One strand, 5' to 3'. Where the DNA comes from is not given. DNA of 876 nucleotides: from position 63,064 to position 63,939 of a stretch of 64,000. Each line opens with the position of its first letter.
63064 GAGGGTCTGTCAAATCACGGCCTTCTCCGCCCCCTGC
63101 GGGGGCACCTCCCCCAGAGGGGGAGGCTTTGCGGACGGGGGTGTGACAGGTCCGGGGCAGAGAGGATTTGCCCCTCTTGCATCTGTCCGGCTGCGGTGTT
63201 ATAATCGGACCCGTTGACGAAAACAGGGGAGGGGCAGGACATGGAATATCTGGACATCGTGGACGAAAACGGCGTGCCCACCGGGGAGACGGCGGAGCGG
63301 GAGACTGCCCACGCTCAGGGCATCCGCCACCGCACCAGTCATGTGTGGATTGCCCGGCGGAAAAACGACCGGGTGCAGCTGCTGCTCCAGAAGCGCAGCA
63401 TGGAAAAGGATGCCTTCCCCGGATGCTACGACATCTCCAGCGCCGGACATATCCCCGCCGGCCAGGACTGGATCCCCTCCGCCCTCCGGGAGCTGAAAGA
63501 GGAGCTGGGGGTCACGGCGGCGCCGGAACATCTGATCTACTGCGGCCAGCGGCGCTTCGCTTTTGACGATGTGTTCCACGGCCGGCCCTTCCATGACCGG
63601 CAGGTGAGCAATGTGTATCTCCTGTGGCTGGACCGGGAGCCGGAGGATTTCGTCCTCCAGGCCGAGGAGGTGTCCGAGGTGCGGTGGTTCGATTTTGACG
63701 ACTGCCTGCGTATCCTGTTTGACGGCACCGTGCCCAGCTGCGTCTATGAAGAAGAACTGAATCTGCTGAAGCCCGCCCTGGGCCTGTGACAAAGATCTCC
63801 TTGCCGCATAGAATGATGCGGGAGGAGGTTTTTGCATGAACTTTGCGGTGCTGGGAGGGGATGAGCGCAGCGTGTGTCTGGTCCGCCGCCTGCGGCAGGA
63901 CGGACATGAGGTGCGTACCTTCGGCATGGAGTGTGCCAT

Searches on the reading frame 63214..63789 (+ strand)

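Call 79: search_protein_families(library=pfam, proteins=[window:63214-63789:+], max_evalue=0.0001)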
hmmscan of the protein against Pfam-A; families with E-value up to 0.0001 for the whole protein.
window:63214-63789:+ (191 aa): 1 family
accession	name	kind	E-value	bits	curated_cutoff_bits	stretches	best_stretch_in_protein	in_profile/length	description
PF00293.34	NUDIX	-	1.7e-14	54.4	21.1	1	41-164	5-118/134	NUDIX domain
